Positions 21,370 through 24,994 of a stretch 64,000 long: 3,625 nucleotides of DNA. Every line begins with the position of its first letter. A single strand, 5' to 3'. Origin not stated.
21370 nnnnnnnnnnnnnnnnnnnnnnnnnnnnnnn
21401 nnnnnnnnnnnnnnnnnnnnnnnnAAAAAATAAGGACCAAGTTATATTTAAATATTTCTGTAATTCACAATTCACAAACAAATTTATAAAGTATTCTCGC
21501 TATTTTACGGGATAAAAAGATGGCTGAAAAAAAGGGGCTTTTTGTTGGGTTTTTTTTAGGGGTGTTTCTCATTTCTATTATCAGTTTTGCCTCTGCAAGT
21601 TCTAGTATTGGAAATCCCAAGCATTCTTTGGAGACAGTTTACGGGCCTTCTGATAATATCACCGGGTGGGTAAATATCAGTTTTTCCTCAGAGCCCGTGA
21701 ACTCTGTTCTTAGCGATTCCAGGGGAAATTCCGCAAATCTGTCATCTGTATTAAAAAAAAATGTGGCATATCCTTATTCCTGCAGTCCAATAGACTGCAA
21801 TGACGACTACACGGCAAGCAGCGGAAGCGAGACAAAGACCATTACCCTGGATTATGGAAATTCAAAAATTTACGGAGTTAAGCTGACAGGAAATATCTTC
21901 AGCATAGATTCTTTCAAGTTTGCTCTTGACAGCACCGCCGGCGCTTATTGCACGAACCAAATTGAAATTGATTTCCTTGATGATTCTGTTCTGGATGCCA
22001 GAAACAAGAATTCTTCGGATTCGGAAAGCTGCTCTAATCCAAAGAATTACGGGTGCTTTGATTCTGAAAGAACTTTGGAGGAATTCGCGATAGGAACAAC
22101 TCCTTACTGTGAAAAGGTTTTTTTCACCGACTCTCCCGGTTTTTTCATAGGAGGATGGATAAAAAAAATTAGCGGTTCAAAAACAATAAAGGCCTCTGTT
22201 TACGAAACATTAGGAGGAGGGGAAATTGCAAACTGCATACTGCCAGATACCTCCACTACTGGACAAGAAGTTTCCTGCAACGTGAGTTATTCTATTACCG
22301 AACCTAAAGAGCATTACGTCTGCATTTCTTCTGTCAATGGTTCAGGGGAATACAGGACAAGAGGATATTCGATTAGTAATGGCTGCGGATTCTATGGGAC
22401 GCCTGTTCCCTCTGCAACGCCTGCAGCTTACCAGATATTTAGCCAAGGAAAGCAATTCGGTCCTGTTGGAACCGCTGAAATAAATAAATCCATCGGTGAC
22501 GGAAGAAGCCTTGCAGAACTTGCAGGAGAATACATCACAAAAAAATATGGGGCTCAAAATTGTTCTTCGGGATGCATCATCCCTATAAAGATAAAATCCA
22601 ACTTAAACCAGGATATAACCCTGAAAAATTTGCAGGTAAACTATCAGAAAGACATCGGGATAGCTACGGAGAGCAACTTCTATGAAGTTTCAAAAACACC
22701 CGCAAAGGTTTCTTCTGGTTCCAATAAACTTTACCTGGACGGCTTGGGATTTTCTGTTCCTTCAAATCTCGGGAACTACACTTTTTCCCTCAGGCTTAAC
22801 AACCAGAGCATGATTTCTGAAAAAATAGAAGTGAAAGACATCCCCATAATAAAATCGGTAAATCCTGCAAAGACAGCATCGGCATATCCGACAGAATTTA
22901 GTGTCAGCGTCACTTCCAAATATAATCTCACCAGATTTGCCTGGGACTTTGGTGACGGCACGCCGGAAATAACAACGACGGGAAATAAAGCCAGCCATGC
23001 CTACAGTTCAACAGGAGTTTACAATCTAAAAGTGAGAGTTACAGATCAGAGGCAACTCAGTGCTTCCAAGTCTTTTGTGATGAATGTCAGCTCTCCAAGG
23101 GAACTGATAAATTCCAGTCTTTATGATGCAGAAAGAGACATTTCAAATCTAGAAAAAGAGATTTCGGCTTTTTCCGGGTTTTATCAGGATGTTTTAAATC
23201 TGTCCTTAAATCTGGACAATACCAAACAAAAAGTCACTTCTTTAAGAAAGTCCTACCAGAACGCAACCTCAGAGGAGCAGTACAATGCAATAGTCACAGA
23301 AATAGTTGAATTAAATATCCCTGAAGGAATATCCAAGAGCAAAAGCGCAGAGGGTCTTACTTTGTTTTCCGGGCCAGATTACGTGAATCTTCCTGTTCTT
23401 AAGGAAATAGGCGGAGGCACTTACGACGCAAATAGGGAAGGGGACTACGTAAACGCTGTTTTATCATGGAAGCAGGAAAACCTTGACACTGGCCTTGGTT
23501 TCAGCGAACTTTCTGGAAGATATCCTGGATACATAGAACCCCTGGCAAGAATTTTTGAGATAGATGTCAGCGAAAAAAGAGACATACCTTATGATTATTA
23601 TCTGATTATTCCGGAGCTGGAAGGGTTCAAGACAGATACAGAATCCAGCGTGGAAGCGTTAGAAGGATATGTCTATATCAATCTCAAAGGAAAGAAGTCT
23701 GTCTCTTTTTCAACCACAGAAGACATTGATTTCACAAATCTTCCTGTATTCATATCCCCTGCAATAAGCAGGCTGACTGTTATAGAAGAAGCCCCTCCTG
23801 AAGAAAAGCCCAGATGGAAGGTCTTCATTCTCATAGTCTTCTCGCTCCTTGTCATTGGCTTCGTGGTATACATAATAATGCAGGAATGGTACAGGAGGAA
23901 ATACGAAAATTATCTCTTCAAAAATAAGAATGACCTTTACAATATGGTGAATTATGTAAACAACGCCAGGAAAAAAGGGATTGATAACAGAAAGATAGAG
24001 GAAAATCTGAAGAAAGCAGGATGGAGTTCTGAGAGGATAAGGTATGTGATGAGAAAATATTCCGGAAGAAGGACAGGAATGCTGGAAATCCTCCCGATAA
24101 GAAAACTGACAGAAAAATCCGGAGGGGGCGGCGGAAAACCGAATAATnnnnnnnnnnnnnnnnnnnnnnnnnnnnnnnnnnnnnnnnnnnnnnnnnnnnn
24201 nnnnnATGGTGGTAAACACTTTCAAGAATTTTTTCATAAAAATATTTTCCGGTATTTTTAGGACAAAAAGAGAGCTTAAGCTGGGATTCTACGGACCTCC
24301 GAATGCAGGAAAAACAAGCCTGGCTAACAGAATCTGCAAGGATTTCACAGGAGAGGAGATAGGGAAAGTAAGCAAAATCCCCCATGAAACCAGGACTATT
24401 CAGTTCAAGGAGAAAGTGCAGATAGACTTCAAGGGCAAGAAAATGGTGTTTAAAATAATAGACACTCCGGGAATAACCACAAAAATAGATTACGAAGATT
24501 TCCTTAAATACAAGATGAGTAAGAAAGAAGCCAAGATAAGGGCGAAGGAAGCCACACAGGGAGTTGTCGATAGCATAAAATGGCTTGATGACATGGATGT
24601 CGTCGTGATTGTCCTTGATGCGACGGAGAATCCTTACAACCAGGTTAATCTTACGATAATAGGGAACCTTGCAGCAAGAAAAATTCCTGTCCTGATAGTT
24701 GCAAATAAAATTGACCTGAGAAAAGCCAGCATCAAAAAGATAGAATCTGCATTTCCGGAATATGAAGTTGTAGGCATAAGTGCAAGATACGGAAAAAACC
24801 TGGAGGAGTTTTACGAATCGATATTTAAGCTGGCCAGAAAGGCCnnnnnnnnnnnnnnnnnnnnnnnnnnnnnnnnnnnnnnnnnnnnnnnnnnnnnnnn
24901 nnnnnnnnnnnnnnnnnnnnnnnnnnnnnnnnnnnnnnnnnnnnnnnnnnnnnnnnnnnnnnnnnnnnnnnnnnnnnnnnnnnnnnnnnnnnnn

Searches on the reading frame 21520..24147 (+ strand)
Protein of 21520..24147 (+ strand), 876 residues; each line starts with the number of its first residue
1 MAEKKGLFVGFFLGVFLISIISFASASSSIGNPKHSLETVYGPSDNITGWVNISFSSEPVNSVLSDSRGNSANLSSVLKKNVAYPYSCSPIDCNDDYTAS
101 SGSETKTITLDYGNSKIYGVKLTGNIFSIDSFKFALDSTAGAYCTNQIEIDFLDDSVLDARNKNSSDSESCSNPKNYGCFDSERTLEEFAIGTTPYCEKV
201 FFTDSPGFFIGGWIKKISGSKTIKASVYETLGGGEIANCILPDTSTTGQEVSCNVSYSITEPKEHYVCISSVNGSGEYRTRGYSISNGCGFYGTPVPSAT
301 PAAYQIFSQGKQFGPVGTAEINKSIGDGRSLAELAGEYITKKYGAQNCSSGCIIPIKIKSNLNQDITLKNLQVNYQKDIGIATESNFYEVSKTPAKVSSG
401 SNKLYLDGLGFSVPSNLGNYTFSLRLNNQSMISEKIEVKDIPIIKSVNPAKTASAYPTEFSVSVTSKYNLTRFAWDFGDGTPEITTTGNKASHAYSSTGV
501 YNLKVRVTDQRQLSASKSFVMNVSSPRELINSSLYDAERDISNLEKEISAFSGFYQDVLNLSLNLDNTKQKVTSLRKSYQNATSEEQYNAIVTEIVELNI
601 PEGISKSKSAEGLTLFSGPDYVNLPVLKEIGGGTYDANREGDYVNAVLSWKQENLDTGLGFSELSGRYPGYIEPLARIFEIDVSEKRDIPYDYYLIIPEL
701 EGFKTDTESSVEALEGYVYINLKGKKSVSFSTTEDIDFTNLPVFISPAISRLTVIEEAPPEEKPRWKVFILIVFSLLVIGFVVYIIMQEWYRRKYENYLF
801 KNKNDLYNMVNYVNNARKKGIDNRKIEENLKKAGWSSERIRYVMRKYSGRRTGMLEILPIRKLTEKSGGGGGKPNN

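Call 43: search_protein_families(library=pfam, proteins=[window:21520-24147:+], max_evalue=0.001)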
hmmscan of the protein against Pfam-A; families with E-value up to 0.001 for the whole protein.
window:21520-24147:+ (876 aa): 2 families
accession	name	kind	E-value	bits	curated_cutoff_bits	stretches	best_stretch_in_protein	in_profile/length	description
PF18911.6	PKD_4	-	1.6e-13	51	27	1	442-521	4-83/85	PKD domain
PF00801.26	PKD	-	7.2e-10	39.2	23.5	1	454-520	13-78/80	PKD domain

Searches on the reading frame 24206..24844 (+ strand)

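Call 43: search_protein_families(library=pfam, proteins=[window:24206-24844:+], max_evalue=0.001)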
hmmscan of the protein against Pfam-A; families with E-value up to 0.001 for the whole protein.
window:24206-24844:+ (213 aa): 9 families
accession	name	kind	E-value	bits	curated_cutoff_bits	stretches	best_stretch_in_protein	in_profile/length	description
PF01926.29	MMR_HSR1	-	4.4e-17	62.7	21.9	1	26-168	2-113/113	50S ribosome-binding GTPase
PF00009.33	GTP_EFTU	-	2.9e-11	43.7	26.5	1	127-209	90-185/188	Elongation factor Tu GTP binding domain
PF02421.24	FeoB_N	-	2e-08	34.4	27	1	28-205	5-155/156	Ferrous iron transport protein B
PF08477.19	Roc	-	2e-06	28.5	27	0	25-89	1-65/119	Ras of Complex, Roc, domain of DAPkinase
PF03193.22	RsgA_GTPase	-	2.6e-06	27.8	30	0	130-204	23-102/174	RsgA GTPase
PF16897.10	MMR_HSR1_Xtn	-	5.1e-06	26.9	35.2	1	160-208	56-102/106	C-terminal region of MMR_HSR1 domain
PF00025.27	Arf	-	3.9e-05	23.6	22.3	0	128-177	80-134/174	ADP-ribosylation factor family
PF09439.16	SRPRB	-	0.00011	22.1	25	0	28-201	8-151/178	Signal recognition particle receptor beta subunit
PF00735.24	Septin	-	0.00027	20.7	26.2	1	28-99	9-81/280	Septin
